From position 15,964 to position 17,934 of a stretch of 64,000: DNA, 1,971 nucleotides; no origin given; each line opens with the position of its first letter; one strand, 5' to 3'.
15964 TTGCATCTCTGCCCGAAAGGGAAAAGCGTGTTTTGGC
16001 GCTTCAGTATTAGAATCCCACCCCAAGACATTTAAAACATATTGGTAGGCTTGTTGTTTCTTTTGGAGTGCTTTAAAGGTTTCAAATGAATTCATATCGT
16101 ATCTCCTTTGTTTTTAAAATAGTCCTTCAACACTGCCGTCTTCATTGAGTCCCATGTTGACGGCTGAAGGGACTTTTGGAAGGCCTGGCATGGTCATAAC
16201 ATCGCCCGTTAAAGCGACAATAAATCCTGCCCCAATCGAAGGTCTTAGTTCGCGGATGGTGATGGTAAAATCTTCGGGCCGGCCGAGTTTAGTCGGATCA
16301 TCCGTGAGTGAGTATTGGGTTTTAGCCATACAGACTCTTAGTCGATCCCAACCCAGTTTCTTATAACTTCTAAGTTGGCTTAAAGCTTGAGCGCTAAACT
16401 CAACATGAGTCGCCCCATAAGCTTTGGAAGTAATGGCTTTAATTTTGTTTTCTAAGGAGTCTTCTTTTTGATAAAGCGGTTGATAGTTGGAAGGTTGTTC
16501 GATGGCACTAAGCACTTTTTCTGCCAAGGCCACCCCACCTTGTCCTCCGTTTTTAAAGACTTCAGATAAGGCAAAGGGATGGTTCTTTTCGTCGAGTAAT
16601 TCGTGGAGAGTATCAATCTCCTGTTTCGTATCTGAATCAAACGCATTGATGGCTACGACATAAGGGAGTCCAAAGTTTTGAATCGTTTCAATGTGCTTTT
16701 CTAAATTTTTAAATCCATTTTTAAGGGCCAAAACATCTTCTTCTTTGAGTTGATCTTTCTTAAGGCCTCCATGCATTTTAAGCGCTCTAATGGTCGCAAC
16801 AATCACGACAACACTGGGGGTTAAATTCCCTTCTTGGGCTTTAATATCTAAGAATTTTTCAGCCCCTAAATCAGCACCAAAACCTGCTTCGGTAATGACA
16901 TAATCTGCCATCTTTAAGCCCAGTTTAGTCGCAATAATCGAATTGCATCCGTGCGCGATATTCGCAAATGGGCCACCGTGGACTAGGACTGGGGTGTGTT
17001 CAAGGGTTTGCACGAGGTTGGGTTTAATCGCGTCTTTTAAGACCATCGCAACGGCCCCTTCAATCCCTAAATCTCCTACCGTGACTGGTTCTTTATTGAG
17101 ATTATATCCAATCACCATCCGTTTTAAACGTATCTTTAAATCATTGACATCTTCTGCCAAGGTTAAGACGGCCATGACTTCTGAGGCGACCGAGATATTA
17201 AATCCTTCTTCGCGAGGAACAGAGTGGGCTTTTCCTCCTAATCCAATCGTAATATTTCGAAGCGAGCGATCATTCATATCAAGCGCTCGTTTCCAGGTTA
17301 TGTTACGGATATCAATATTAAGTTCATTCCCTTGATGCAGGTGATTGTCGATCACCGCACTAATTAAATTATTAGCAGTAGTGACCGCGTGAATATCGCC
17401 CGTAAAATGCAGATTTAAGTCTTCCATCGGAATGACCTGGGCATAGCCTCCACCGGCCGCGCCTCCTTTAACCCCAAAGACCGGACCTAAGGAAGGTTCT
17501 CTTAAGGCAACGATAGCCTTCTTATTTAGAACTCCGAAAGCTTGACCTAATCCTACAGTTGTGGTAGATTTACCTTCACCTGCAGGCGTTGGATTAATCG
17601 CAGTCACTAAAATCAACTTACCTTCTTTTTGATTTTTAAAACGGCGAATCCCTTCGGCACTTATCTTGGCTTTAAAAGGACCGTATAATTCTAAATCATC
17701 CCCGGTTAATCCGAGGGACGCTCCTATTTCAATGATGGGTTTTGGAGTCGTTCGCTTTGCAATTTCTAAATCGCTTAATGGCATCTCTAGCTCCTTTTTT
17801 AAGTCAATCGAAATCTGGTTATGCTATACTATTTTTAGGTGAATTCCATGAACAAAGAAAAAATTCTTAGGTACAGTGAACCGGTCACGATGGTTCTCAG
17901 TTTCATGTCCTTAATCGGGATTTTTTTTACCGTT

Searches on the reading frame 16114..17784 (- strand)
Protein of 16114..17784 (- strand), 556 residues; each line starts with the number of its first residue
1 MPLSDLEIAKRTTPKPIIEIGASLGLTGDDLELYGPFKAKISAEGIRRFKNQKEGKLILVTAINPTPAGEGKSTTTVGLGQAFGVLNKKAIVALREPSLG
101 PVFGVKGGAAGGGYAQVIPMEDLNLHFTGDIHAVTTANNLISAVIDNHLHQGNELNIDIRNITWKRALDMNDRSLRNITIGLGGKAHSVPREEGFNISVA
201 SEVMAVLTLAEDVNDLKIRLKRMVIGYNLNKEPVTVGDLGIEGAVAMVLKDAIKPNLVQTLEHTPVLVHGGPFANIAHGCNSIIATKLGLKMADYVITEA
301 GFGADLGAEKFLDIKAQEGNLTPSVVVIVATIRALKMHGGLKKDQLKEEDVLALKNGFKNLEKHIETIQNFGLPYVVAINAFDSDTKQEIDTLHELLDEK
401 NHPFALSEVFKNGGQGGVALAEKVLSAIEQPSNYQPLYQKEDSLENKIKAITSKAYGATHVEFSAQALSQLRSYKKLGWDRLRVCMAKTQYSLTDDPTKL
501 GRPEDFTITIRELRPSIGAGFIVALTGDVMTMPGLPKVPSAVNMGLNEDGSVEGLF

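Call 74: search_protein_families(library=ncbifam, proteins=[window:16114-17784:-], max_evalue=1e-10)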
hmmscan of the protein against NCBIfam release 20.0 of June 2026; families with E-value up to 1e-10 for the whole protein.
window:16114-17784:- (556 aa): 3 families
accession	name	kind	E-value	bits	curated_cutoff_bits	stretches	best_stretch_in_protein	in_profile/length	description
NF010030.0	PRK13505.1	equivalog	1.8e-271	901.4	652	1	3-556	3-557/557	formate--tetrahydrofolate ligase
NF010031.0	PRK13506.1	equivalog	3.7e-205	682.6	800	1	3-555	2-577/578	formate--tetrahydrofolate ligase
NF010032.0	PRK13507.1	equivalog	5.7e-156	520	938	1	5-556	10-587/587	formate--tetrahydrofolate ligase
